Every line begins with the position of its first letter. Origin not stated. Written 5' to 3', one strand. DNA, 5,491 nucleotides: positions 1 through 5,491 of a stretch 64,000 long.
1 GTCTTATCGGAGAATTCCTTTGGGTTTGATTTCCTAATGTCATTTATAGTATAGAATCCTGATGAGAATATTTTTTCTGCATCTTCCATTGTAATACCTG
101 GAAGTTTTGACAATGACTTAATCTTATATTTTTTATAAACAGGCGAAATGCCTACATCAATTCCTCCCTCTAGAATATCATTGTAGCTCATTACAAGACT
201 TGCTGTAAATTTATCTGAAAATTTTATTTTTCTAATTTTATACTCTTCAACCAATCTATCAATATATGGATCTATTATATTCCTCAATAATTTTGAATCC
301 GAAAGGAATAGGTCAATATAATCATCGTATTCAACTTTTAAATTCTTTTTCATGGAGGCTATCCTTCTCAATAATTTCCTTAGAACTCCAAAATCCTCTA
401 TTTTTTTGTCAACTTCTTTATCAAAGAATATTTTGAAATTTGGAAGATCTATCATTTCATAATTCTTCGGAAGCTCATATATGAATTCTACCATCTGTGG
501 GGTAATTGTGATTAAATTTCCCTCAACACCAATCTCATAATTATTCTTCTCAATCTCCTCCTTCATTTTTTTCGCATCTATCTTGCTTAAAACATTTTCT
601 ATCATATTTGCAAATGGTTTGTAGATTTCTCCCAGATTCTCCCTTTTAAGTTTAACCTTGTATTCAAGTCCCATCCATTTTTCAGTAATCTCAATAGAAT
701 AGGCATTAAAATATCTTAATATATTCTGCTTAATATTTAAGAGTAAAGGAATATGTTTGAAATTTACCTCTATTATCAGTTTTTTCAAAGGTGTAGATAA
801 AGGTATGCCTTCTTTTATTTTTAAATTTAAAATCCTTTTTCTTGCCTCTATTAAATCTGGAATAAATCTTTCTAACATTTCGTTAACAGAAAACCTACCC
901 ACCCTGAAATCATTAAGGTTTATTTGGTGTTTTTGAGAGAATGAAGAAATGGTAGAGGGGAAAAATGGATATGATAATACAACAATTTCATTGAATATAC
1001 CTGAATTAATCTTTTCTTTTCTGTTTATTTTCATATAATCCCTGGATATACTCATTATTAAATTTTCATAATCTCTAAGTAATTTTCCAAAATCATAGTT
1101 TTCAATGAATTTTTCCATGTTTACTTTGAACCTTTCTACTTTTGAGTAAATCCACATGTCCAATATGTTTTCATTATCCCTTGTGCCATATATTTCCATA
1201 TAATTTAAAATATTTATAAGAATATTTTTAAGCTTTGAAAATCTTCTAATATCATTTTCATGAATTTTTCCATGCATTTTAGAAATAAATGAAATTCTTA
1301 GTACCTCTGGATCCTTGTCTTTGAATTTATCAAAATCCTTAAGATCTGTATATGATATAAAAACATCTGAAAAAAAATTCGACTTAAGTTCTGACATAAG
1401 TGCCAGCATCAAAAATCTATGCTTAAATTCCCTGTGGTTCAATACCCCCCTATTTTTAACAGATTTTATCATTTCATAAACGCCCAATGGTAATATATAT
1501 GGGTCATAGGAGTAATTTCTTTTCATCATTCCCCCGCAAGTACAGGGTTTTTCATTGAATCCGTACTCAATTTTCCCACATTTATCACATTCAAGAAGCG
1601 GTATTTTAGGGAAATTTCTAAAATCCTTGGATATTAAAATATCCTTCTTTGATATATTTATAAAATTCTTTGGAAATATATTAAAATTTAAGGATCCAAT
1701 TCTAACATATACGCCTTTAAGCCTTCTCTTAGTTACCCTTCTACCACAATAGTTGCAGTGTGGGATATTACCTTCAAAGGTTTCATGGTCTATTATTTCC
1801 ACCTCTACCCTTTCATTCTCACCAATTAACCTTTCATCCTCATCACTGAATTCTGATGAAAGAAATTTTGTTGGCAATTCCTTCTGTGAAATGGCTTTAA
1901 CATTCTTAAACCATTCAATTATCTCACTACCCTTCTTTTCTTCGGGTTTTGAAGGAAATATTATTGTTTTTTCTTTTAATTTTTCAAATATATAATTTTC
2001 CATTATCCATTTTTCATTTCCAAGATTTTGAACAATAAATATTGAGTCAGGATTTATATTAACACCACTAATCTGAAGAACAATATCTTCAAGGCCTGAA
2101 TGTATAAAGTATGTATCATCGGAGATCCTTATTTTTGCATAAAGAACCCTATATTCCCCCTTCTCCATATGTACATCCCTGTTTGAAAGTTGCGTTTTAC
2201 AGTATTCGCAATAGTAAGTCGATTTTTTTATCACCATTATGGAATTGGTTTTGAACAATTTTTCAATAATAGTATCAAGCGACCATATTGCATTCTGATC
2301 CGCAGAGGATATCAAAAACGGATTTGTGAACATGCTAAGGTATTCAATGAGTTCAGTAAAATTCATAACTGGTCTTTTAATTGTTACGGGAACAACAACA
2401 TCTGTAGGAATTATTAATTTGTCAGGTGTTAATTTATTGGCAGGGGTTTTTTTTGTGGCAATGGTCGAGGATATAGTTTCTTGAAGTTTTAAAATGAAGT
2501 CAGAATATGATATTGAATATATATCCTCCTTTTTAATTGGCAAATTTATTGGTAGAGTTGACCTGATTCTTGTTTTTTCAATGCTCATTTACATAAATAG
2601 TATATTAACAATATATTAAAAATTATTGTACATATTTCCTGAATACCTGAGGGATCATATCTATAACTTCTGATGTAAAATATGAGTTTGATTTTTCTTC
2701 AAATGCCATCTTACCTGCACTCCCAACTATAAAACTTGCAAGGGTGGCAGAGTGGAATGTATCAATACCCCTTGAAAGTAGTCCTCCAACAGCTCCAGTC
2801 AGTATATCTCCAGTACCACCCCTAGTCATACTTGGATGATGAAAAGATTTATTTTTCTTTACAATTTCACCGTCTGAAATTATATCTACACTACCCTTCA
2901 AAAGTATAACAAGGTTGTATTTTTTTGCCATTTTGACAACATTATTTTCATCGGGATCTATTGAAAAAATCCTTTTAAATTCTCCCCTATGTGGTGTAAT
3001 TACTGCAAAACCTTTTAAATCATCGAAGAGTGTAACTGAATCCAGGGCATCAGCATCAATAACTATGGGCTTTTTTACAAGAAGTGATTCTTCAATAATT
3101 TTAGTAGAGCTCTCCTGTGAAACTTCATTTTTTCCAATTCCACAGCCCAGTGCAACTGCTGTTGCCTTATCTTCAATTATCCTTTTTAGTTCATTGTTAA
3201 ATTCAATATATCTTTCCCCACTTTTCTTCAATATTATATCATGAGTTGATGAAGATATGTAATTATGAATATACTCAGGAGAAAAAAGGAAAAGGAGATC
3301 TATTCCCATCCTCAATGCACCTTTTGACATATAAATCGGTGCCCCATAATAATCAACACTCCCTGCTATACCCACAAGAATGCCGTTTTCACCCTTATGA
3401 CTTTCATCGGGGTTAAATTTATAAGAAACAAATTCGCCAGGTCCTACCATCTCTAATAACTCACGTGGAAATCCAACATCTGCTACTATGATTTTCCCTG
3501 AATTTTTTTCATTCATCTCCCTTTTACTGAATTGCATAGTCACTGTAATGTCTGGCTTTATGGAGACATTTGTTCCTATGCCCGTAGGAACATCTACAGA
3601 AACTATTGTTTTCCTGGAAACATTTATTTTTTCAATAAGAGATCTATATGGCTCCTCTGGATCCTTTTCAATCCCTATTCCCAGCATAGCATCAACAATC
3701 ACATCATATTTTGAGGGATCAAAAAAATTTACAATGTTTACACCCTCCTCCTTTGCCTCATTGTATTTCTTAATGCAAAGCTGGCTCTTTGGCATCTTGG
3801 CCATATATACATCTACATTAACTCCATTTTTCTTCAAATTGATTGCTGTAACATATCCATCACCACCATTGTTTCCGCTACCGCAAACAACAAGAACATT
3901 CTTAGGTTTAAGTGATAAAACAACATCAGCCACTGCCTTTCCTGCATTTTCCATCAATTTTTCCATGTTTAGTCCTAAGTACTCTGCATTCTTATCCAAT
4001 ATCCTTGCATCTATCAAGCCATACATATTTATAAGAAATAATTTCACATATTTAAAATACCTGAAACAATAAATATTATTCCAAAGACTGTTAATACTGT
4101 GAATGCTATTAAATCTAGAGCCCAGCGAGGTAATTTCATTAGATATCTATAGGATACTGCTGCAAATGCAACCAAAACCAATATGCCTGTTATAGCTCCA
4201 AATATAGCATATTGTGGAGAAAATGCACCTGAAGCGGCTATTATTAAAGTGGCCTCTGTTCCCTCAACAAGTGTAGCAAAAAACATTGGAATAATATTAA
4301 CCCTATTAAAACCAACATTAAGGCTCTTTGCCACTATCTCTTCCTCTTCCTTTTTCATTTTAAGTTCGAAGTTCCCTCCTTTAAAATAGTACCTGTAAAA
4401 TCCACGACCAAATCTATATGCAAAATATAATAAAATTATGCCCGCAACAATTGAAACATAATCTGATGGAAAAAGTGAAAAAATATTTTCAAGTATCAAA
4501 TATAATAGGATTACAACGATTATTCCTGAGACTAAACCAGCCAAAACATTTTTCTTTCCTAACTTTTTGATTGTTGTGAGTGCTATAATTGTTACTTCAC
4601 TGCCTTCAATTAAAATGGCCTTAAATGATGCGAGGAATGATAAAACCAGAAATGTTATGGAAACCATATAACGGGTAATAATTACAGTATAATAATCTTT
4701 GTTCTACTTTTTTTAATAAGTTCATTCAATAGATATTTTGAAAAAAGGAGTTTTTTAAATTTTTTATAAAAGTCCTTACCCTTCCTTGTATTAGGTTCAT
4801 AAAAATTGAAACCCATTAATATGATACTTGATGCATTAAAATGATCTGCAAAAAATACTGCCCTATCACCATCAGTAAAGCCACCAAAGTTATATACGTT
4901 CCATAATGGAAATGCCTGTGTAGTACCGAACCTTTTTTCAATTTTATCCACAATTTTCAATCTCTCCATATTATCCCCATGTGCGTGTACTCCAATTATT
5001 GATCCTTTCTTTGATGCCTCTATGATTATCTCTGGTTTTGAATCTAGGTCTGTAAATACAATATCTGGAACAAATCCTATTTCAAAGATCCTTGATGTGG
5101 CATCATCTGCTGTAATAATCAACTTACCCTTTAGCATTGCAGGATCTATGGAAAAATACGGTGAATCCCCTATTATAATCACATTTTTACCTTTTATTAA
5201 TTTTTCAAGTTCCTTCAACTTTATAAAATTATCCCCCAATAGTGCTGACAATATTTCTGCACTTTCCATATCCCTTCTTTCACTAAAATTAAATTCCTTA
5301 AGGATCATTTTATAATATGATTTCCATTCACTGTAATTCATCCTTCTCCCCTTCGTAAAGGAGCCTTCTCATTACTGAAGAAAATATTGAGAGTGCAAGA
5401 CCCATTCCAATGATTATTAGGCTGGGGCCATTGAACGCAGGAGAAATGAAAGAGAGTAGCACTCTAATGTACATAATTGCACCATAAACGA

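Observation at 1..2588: Large IleRS-like ORF with degenerate catalytic motifs and an appended HhH, missing from the ORF track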

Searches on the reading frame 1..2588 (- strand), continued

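Call 88: find_encoding_contigs(protein=P0188, flank=1000, max_places=3)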
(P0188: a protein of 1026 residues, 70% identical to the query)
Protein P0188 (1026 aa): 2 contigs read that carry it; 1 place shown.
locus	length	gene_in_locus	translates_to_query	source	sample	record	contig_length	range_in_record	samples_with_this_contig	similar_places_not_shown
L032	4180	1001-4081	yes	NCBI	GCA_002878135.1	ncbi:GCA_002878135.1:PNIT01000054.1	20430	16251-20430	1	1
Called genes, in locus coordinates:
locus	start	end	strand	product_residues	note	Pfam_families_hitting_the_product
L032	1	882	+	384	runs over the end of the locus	PF00285:Citrate_synt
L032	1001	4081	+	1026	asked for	PF00133:tRNA-synt_1, PF09334:tRNA-synt_1g, PF08264:Anticodon_1, PF19302:DUF5915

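Call 89: find_encoding_contigs(protein=P0185, flank=1000, max_places=3)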
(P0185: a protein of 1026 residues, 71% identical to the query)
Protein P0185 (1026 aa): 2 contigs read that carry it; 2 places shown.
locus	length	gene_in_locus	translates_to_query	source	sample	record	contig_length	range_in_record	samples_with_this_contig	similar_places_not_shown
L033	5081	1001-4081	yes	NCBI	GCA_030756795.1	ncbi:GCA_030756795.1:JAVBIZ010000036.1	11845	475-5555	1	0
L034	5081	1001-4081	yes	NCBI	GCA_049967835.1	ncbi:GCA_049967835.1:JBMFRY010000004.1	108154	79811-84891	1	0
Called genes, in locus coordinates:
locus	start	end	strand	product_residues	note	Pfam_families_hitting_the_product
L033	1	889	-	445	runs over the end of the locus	PF03215:Rad17 (faint), PF00004:AAA, PF25361:AAA_lid_RFC1, PF21960:RCF1-5-like_lid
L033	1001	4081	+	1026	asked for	PF00133:tRNA-synt_1, PF09334:tRNA-synt_1g (weak), PF08264:Anticodon_1, PF19302:DUF5915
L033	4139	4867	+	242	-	-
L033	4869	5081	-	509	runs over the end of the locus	PF01943:Polysacc_synt, PF13440:Polysacc_synt_3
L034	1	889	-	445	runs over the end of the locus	PF03215:Rad17 (faint), PF00004:AAA, PF25361:AAA_lid_RFC1, PF21960:RCF1-5-like_lid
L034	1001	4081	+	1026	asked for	PF00133:tRNA-synt_1, PF09334:tRNA-synt_1g (weak), PF08264:Anticodon_1, PF19302:DUF5915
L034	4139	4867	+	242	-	-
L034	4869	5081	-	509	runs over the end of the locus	PF01943:Polysacc_synt, PF13440:Polysacc_synt_3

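Call 90: find_encoding_contigs(protein=P0186, flank=1000, max_places=3)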
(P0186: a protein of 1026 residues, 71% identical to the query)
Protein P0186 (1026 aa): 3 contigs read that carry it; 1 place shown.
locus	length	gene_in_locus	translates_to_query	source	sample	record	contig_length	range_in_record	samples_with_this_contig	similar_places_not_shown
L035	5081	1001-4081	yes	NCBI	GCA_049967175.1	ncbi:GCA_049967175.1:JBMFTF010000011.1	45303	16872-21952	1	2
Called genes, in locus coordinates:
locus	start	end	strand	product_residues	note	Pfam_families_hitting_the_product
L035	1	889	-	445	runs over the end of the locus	PF03215:Rad17 (faint), PF00004:AAA, PF25361:AAA_lid_RFC1, PF21960:RCF1-5-like_lid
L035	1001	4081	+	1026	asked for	PF00133:tRNA-synt_1, PF09334:tRNA-synt_1g (weak), PF08264:Anticodon_1, PF19302:DUF5915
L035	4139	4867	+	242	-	-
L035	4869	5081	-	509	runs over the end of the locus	PF01943:Polysacc_synt, PF13440:Polysacc_synt_3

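Call 91: find_encoding_contigs(protein=P0187, flank=1000, max_places=3)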
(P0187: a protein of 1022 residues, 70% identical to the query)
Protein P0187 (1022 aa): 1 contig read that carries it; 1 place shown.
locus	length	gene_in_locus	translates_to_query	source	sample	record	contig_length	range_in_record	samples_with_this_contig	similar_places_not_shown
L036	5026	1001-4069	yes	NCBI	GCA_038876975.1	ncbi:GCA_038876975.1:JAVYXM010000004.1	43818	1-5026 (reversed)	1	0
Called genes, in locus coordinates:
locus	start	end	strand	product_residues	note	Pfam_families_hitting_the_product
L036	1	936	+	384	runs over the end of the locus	PF00285:Citrate_synt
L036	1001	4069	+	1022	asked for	PF00133:tRNA-synt_1, PF01921:tRNA-synt_1f (faint), PF09334:tRNA-synt_1g, PF13603:tRNA-synt_1_2 (faint), PF09334:tRNA-synt_1g (weak), PF08264:Anticodon_1, PF19302:DUF5915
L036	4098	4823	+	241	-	-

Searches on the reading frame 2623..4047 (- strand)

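Call 4: search_protein_families(library=pfam, proteins=[window:2623-4047:-], max_evalue=1)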
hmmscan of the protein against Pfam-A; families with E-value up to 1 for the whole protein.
window:2623-4047:- (474 aa): 4 families
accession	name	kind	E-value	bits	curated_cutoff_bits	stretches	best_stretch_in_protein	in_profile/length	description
PF01256.23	Carb_kinase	-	1.4e-42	146.3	27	1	227-466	4-241/242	NAD(P)H-hydrate dehydratase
PF03853.21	YjeF_N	-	5.5e-37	127.8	24.9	1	29-176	2-168/169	YjeF-related protein N-terminus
PF02110.20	HK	-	8.1e-07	29.1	27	1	369-469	143-245/247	Hydroxyethylthiazole kinase family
PF09071.16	Alpha-amyl_C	-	0.074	13.4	27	0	166-198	20-52/67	Alpha-amylase, C terminal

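Call 5: search_protein_families(library=ncbifam, proteins=[window:2623-4047:-], max_evalue=1)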
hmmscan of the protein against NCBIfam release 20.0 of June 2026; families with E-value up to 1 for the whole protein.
window:2623-4047:- (474 aa): 8 families
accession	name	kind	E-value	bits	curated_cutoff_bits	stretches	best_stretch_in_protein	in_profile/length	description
TIGR00196.1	yjeF_cterm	hypoth_equivalog_domain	1.3e-59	201.9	129.85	1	212-470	15-276/277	NAD(P)H-hydrate dehydratase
NF007856.0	PRK10565.1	equivalog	8.3e-49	166.6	703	2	19-164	29-180/510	bifunctional ADP-dependent NAD(P)H-hydrate dehydratase/NAD(P)H-hydrate epimerase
TIGR00197.1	yjeF_nterm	hypoth_equivalog_domain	5e-44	150.4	88.6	1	13-195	8-206/206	NAD(P)H-hydrate epimerase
NF006830.1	PRK09355.1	equivalog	5.6e-10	39.1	180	1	370-468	150-250/263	hydroxyethylthiazole kinase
TIGR00694.1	thiM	equivalog_domain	8.3e-09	35.3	256.4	1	369-471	143-246/249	hydroxyethylthiazole kinase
TIGR00465.1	ilvC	equivalog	0.0034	16.4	226.15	1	53-113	7-58/314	ketol-acid reductoisomerase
NF003201.0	PRK04169.1-5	equivalog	0.0086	15.2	388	1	362-407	26-75/253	phosphoglycerol geranylgeranyltransferase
NF003718.0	PRK05329.1-1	equivalog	0.11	11.4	370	1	43-125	131-212/419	glycerol-3-phosphate dehydrogenase subunit GlpB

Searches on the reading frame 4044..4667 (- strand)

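Call 4: search_protein_families(library=pfam, proteins=[window:4044-4667:-], max_evalue=1)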
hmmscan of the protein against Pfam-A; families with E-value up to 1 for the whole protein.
window:4044-4667:- (207 aa): 6 families
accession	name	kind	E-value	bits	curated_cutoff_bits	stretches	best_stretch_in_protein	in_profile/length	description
PF16955.11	OFeT_1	-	1.3e-09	38.5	26.9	1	11-204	6-183/207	Ferrous iron uptake permease, iron-lead transporter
PF01169.24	GDT1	-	0.0066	17.2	27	1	23-83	16-75/75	Divalent cation/proton antiporter GDT1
PF03395.19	Pox_P4A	-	0.052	11.6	25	1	81-156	586-656/882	Poxvirus P4A protein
PF17073.10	SafA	-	0.071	13.5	27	1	31-65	4-39/66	Two-component-system connector protein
PF07225.17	NDUF_B4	-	0.61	10.4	21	0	36-60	78-102/124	NADH-ubiquinone oxidoreductase B15 subunit (NDUFB4)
PF01899.21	MNHE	-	0.68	10.2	27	0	146-197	12-57/145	Na+/H+ ion antiporter subunit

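Call 5: search_protein_families(library=ncbifam, proteins=[window:4044-4667:-], max_evalue=1)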
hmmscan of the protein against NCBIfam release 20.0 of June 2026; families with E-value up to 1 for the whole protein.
window:4044-4667:- (207 aa): 0 families

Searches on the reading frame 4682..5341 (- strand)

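Call 4: search_protein_families(library=pfam, proteins=[window:4682-5341:-], max_evalue=1)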
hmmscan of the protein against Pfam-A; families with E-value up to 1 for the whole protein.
window:4682-5341:- (219 aa): 3 families
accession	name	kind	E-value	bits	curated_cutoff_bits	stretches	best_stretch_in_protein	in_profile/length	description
PF01973.23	MptE-like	-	2.4e-18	66.9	34.6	1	41-181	14-167/171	6-hydroxymethylpterin diphosphokinase MptE-like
PF04263.21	TPK_catalytic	-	0.0015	18.9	30.7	1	72-115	8-52/113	Thiamin pyrophosphokinase, catalytic domain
PF23887.1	Phage_Gene47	-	0.057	13.4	27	1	72-98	28-54/65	Phage L5 gene 47-like protein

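Call 5: search_protein_families(library=ncbifam, proteins=[window:4682-5341:-], max_evalue=1)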
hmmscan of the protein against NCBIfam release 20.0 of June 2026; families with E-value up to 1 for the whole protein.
window:4682-5341:- (219 aa): 2 families
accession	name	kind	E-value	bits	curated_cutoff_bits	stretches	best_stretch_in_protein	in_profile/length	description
TIGR01378.1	thi_PPkinase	equivalog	0.014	14.8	76.4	1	69-112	18-61/206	thiamine diphosphokinase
NF040608.1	division_SteA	equivalog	0.14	11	150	1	42-121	155-237/369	putative cytokinetic ring protein SteA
